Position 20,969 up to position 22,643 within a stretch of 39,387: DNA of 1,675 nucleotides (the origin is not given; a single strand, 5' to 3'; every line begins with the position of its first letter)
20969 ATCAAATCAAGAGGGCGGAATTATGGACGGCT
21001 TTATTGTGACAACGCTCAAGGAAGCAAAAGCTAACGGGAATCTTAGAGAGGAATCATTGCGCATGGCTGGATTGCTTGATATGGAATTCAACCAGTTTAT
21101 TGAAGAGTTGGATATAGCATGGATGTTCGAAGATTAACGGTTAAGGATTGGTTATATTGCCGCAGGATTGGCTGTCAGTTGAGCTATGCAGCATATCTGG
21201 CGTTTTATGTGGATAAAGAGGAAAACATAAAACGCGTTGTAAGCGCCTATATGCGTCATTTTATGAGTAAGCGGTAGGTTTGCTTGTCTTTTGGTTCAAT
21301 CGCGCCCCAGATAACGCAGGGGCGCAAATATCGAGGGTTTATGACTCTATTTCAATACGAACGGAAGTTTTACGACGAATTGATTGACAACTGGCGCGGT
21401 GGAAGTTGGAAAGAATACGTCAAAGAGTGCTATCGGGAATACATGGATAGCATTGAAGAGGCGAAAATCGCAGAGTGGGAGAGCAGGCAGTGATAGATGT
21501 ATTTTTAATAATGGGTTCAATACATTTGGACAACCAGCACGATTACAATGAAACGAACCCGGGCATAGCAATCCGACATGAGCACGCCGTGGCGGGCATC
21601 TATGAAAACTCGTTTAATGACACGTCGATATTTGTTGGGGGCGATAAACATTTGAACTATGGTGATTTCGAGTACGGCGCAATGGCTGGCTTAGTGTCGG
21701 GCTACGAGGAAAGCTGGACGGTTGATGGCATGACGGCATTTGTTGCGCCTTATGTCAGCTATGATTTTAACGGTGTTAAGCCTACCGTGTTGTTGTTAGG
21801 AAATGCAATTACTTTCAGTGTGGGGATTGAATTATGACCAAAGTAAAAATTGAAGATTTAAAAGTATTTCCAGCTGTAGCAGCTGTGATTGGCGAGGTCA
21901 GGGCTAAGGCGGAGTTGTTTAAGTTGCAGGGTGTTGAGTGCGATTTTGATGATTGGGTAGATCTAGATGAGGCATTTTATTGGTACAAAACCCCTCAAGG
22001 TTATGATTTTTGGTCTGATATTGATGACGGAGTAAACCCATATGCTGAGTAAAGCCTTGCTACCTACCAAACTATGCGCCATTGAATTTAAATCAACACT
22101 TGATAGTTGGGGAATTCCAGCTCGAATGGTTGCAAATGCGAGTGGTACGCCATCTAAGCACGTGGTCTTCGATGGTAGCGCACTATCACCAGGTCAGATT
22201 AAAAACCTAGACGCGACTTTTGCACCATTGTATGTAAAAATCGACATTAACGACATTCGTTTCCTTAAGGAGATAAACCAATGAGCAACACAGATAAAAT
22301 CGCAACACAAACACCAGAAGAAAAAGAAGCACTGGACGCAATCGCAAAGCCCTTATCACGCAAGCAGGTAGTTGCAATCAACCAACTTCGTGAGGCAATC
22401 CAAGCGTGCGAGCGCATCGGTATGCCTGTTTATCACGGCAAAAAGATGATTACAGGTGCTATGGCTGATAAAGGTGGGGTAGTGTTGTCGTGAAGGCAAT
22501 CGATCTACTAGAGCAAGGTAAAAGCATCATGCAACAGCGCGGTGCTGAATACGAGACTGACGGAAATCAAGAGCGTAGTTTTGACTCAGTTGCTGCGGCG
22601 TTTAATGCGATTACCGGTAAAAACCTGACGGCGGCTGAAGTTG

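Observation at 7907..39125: TGTGA-N6-TCACA palindrome: 9 perfect copies, and 10 promoters with the site exactly 20-21 bp upstream of a -10 hexamer (class II CRP geometry)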

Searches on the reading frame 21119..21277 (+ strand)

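Call 22: search_protein_families(library=pfam, proteins=[window:21119-21277:+], max_evalue=0.1)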
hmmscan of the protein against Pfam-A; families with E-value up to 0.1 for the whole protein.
window:21119-21277:+ (52 aa): 1 family
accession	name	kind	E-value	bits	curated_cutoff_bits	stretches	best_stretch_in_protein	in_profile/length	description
PF10660.14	MitoNEET_N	-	0.008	16.6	23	1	2-35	27-63/64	Iron-containing outer mitochondrial membrane protein N-terminus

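Call 23: search_protein_families(library=phrogs, proteins=[window:21119-21277:+], max_evalue=0.01)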
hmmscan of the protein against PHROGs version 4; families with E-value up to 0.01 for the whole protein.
window:21119-21277:+ (52 aa): 1 family
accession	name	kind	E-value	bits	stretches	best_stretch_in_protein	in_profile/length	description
phrog_33314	-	unknown function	9.2e-26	90.9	1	5-52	2-49/49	-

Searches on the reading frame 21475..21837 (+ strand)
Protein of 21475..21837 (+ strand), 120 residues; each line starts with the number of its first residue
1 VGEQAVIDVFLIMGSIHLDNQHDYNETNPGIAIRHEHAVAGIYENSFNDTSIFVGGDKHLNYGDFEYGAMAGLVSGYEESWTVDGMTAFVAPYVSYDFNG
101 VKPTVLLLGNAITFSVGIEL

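Call 22: search_protein_families(library=pfam, proteins=[window:21475-21837:+], max_evalue=0.1)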
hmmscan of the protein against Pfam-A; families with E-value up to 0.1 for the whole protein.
window:21475-21837:+ (120 aa): 1 family
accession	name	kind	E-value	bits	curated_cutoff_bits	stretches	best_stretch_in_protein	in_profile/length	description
PF02878.22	PGM_PMM_I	-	0.075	13.2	22.5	1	25-84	14-75/138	Phosphoglucomutase/phosphomannomutase, alpha/beta/alpha domain I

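Call 23: search_protein_families(library=phrogs, proteins=[window:21475-21837:+], max_evalue=0.01)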
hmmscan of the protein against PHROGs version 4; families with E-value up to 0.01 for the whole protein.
window:21475-21837:+ (120 aa): 1 family
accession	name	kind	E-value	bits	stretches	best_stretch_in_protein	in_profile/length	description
phrog_3600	-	moron, auxiliary metabolic gene and host takeover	9.9e-31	108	1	5-120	184-309/315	antimicrobial peptide resistance and lipid A acylation protein PagP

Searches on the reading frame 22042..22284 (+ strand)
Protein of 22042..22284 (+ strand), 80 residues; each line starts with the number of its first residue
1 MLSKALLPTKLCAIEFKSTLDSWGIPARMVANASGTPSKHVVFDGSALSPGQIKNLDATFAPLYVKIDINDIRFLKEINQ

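Call 22: search_protein_families(library=pfam, proteins=[window:22042-22284:+], max_evalue=0.1)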
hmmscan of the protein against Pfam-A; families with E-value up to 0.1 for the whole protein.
window:22042-22284:+ (80 aa): 0 families

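Call 23: search_protein_families(library=phrogs, proteins=[window:22042-22284:+], max_evalue=0.01)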
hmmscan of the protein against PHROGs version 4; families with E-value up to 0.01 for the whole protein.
window:22042-22284:+ (80 aa): 1 family
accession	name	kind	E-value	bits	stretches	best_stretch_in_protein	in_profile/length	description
phrog_22049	-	unknown function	5e-40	136.4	1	1-80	1-80/80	-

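Call 42: search_solved_structures(query=window:22042-22284:+, max_evalue=5)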
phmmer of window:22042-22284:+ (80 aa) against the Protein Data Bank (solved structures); distinct sequences matched with E-value up to 5: 3.
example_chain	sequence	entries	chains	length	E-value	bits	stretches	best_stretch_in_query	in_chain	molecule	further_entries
1c89_A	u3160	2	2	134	0.0061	20.1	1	9-65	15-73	ANTIFREEZE PROTEIN TYPE III | PROTEIN (ANTIFREEZE PROTEIN TYPE III)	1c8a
7vrr_A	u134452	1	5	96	0.013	19.1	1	21-69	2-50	Histone deacetylase HDT1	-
3nla_A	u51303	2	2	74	0.31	14.7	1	9-61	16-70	ANTIFREEZE PROTEIN RD3 TYPE III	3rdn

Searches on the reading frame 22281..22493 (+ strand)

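Call 22: search_protein_families(library=pfam, proteins=[window:22281-22493:+], max_evalue=0.1)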
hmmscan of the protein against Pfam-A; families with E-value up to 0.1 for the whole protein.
window:22281-22493:+ (70 aa): 0 families

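Call 23: search_protein_families(library=phrogs, proteins=[window:22281-22493:+], max_evalue=0.01)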
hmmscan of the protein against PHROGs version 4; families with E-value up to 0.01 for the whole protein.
window:22281-22493:+ (70 aa): 3 families
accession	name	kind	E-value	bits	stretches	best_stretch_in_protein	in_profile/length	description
phrog_14305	-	unknown function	1.1e-05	26.5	1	32-69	7-44/103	-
phrog_27911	-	unknown function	0.0033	18.2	1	8-65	134-191/249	-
phrog_26726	-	unknown function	0.0082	16.6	1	31-68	150-191/196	-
